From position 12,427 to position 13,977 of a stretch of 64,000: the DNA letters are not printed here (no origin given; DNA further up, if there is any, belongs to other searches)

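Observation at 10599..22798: Orphan catabolic gene cluster: importer, two unusual hydrolases, dehydrogenase and dedicated TPP complex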

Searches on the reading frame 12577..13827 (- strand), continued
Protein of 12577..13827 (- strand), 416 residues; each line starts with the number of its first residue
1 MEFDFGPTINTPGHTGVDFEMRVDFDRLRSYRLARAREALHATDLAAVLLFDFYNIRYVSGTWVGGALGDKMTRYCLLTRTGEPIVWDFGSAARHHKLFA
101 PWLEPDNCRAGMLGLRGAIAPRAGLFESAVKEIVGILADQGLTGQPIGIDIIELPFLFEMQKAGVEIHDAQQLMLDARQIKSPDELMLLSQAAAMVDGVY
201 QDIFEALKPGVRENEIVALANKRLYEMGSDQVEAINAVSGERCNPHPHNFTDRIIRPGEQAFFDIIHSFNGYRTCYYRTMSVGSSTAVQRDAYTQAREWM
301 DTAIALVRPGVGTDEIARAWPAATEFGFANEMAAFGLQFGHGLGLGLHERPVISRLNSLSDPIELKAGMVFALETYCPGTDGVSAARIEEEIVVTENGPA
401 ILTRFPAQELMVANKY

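Call 37: get_annotated_region(hit=H24, flank=12000)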
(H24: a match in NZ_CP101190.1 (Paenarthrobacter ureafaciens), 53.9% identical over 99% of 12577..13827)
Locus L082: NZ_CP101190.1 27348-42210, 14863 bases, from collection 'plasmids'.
description: Paenarthrobacter ureafaciens strain SD-1 plasmid unnamed5, complete sequence
organism: Paenarthrobacter ureafaciens (NCBI taxid 37931)
taxonomy: Bacteria; Actinomycetota; Actinomycetes; Micrococcales; Micrococcaceae; Paenarthrobacter; Paenarthrobacter ureafaciens
host: -; source: mixed culture,soil; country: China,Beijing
typing (MOB-suite, as given by PLSDB): non-mobilizable; replicon rep_cluster_1542
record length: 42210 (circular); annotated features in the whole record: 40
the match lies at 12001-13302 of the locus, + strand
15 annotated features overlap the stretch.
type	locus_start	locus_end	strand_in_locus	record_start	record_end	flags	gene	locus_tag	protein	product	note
CDS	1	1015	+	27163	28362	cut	-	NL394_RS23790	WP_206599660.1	oxidoreductase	-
CDS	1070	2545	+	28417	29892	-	-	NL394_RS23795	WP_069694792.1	amidase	-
CDS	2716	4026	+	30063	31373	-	-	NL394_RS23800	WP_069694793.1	ABC transporter substrate-binding protein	-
CDS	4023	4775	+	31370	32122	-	-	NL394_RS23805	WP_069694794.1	ABC transporter ATP-binding protein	-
CDS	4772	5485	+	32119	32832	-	-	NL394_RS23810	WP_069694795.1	ABC transporter ATP-binding protein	-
CDS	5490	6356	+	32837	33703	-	-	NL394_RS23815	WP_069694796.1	branched-chain amino acid ABC transporter permease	GO:0015803 - branched-chain amino acid transport [Evidence IEA]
CDS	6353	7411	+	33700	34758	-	-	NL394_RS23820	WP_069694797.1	branched-chain amino acid ABC transporter permease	GO:0015803 - branched-chain amino acid transport [Evidence IEA]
CDS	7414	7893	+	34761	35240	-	-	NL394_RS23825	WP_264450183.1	alpha/beta hydrolase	-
CDS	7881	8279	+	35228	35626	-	-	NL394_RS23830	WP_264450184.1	hypothetical protein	-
CDS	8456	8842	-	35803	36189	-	-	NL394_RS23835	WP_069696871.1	RidA family protein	-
CDS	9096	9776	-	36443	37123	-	-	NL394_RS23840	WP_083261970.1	cupin domain-containing protein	-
CDS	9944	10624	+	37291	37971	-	-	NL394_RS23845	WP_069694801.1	enoyl-CoA hydratase/isomerase family protein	-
CDS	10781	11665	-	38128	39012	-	-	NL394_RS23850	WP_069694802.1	NAD(P)-dependent oxidoreductase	-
CDS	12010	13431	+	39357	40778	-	-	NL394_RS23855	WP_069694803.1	Xaa-Pro peptidase family protein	GO:0006508 - proteolysis [Evidence IEA]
CDS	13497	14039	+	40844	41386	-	-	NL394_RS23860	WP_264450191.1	flavin reductase family protein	-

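Call 40: get_annotated_region(hit=H2, flank=12000)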
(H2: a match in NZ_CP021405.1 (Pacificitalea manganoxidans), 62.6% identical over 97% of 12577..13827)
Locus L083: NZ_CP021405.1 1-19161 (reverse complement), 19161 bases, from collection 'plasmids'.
description: Pacificitalea manganoxidans strain DY25 plasmid pDY25-A, complete sequence
organism: Pacificitalea manganoxidans (NCBI taxid 1411902)
taxonomy: Bacteria; Pseudomonadota; Alphaproteobacteria; Rhodobacterales; Paracoccaceae; Pacificitalea; Pacificitalea manganoxidans
host: -; source: cell culture,sediment; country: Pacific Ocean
typing (MOB-suite, as given by PLSDB): non-mobilizable; replicon rep_cluster_565
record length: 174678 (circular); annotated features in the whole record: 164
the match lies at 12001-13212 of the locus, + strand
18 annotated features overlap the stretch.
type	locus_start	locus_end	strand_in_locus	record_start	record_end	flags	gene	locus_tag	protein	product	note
CDS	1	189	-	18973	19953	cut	-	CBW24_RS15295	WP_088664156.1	ABC transporter substrate-binding protein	-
CDS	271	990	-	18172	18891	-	-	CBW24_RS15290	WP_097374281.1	FCD domain-containing protein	-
CDS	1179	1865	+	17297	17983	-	-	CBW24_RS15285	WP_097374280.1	fumarylacetoacetate hydrolase family protein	-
CDS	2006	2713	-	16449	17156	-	-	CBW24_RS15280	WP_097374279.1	ThuA domain-containing protein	-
CDS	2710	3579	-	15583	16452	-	-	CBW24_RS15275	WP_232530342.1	NAD(P)-dependent oxidoreductase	-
CDS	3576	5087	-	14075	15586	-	-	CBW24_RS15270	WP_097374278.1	sugar ABC transporter ATP-binding protein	-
CDS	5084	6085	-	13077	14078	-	-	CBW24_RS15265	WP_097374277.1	ABC transporter permease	-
CDS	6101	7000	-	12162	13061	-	-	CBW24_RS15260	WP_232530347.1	ABC transporter permease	-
CDS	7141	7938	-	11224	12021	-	-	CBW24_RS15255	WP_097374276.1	SDR family oxidoreductase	-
CDS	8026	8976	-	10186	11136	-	-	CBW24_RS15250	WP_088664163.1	sugar ABC transporter substrate-binding protein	-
CDS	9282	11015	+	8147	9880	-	-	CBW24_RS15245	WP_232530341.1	extracellular solute-binding protein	-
CDS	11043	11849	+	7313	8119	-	-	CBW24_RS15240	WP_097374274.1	SDR family oxidoreductase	-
CDS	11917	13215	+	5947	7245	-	-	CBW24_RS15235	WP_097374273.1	Xaa-Pro peptidase family protein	GO:0006508 - proteolysis [Evidence IEA]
CDS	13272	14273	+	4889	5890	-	-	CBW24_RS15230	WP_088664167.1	thiamine pyrophosphate-dependent dehydrogenase E1 component subunit alpha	-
CDS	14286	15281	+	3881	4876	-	-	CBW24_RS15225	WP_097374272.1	alpha-ketoacid dehydrogenase subunit beta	-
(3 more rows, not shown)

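Call 41: get_annotated_region(hit=H4, flank=12000)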
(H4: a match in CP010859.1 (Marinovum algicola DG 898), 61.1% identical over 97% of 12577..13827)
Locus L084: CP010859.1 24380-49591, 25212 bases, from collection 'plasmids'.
description: Marinovum algicola DG 898 plasmid pMaD4, complete sequence
organism: Marinovum algicola DG 898 (NCBI taxid 988812)
taxonomy: Bacteria; Pseudomonadota; Alphaproteobacteria; Rhodobacterales; Roseobacteraceae; Marinovum; Marinovum algicola; Marinovum algicola DG 898
host: -; source: -; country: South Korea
typing (MOB-suite, as given by PLSDB): non-mobilizable; replicon rep_cluster_547
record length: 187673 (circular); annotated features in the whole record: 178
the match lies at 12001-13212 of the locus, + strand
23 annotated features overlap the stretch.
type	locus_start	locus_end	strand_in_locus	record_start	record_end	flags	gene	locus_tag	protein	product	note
CDS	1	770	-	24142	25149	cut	-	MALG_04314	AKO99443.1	TRAP-type C4-dicarboxylate transport system, periplasmic component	-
CDS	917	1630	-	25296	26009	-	-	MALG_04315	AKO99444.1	Transcriptional regulator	-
CDS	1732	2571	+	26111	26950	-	-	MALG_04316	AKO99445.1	Shikimate 5-dehydrogenase I alpha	-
CDS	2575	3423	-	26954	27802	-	-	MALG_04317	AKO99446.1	Dihydrodipicolinate synthase/N-acetylneuraminate lyase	-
CDS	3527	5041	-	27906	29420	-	-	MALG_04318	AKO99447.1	ABC-type sugar transport system, ATPase component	-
CDS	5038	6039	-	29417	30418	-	-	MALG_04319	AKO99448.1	Ribose ABC transport system, permease protein RbsC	-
CDS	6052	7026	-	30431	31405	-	-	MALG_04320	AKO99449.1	Ribose ABC transport system, permease protein RbsC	-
CDS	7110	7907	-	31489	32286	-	-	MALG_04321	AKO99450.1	2,3-butanediol dehydrogenase, S-alcohol forming, (S)-acetoin-specific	-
CDS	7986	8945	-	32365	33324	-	-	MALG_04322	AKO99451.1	Xylose ABC transporter, periplasmic xylose-binding protein XylF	-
CDS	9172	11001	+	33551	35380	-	-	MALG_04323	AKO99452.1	ABC-type sugar transport system, periplasmic component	-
CDS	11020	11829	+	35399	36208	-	-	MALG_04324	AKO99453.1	Sorbitol dehydrogenase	-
CDS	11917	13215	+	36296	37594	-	-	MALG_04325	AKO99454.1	Xaa-Pro aminopeptidase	-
CDS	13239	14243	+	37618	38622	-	-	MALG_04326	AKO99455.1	Pyruvate/2-oxoglutarate dehydrogenase complex, dehydrogenase component, eukaryotic type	-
CDS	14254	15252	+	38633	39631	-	-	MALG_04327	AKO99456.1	Pyruvate/2-oxoglutarate dehydrogenase complex, dehydrogenase component, eukaryotic type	-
CDS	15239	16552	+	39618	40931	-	-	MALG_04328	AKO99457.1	Pyruvate/2-oxoglutarate dehydrogenase complex, dihydrolipoamide acyltransferase (E2) component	-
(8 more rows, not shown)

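Call 42: get_annotated_region(hit=H1, flank=12000)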
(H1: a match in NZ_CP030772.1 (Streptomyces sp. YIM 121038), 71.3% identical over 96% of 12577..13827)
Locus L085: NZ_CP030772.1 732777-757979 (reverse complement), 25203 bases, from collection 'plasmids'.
description: Streptomyces sp. YIM 121038 plasmid pSSP121038, complete sequence
organism: Streptomyces sp. YIM 121038 (NCBI taxid 2136401)
taxonomy: Bacteria; Actinomycetota; Actinomycetes; Kitasatosporales; Streptomycetaceae; Streptomyces; Streptomyces sp. YIM 121038
host: -; source: pure culture,soil; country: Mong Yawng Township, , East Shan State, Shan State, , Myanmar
typing (MOB-suite, as given by PLSDB): non-mobilizable
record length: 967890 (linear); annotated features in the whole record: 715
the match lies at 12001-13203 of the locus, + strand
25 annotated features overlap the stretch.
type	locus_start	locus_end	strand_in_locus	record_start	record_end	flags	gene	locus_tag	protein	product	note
CDS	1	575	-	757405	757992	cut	-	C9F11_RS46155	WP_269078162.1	transposase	-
CDS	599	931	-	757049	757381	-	-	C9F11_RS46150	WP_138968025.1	helix-turn-helix domain-containing protein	-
CDS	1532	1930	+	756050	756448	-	-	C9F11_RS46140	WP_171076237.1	hypothetical protein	-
CDS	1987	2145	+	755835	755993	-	-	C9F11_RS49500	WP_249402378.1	helix-turn-helix domain-containing protein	-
CDS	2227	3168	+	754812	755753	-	-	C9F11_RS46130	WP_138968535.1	IS3 family transposase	-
CDS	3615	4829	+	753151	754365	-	-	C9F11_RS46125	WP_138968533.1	IS110 family transposase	-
CDS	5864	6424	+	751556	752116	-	-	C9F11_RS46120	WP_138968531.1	winged helix-turn-helix domain-containing protein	-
CDS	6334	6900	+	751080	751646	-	-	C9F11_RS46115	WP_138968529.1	transposase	-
CDS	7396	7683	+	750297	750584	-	-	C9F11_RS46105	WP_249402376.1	hypothetical protein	-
CDS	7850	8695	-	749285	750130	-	-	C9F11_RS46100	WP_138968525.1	Crp/Fnr family transcriptional regulator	GO:0006355 - regulation of DNA-templated transcription [Evidence IEA]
CDS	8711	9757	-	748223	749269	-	-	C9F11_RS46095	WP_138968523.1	LacI family DNA-binding transcriptional regulator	GO:0006351 - DNA-templated transcription [Evidence IEA]; GO:0045892 - negative regulation of DNA-templated ...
CDS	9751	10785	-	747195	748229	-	-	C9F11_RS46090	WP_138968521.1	ABC transporter substrate-binding protein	-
CDS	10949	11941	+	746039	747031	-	-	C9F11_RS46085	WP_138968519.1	NAD(P)-dependent oxidoreductase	-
CDS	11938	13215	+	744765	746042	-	-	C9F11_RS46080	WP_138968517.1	Xaa-Pro peptidase family protein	GO:0006508 - proteolysis [Evidence IEA]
CDS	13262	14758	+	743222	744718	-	-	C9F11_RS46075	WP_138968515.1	NAD-dependent succinate-semialdehyde dehydrogenase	-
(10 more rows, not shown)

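Call 47: search_solved_structures(query=A1, max_evalue=1e-10, show_alignments=4)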
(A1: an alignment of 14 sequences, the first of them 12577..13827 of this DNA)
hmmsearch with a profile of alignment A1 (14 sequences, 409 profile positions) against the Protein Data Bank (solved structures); distinct sequences matched with E-value up to 1e-10: 106 (the best 60 are shown).
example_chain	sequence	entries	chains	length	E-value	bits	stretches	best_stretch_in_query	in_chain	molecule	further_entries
4s00_A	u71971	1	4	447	1.9e-46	161.9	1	18-403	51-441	Peptidase M24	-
4s01_A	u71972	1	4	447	2.1e-46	161.7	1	18-403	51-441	Peptidase M24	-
4rzy_A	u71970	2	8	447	2.8e-46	161.3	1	18-403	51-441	Peptidase M24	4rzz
4b28_A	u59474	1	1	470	1e-41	146.2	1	18-403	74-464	METALLOPEPTIDASE, FAMILY M24, PUTATIVE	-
3q6d_A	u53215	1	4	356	1.1e-41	146.2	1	118-404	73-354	Proline dipeptidase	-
1pv9_A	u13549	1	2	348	1.1e-40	142.9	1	138-399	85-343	Xaa-Pro dipeptidase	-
5cdl_A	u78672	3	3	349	3e-40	141.4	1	167-399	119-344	Proline dipeptidase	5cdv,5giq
5giu_A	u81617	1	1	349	3.2e-40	141.4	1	167-399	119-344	Proline dipeptidase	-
1wy2_A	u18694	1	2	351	6.5e-39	137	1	146-399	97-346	Xaa-Pro dipeptidase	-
4ege_A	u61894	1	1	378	2e-37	132.1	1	164-404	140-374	Dipeptidase PepE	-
2zsg_A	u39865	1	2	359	5.9e-36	127.3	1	168-402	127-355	Aminopeptidase P, putative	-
7n02_A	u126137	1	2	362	2e-33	119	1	26-402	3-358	Aminopeptidase P family protein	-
4zng_C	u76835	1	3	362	2.4e-33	118.7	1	27-402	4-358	Prolidase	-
6xmr_A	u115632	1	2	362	2.5e-33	118.6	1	27-402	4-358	Aminopeptidase P family protein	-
7k3u_A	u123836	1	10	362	3.7e-33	118.1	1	27-402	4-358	Aminopeptidase P family protein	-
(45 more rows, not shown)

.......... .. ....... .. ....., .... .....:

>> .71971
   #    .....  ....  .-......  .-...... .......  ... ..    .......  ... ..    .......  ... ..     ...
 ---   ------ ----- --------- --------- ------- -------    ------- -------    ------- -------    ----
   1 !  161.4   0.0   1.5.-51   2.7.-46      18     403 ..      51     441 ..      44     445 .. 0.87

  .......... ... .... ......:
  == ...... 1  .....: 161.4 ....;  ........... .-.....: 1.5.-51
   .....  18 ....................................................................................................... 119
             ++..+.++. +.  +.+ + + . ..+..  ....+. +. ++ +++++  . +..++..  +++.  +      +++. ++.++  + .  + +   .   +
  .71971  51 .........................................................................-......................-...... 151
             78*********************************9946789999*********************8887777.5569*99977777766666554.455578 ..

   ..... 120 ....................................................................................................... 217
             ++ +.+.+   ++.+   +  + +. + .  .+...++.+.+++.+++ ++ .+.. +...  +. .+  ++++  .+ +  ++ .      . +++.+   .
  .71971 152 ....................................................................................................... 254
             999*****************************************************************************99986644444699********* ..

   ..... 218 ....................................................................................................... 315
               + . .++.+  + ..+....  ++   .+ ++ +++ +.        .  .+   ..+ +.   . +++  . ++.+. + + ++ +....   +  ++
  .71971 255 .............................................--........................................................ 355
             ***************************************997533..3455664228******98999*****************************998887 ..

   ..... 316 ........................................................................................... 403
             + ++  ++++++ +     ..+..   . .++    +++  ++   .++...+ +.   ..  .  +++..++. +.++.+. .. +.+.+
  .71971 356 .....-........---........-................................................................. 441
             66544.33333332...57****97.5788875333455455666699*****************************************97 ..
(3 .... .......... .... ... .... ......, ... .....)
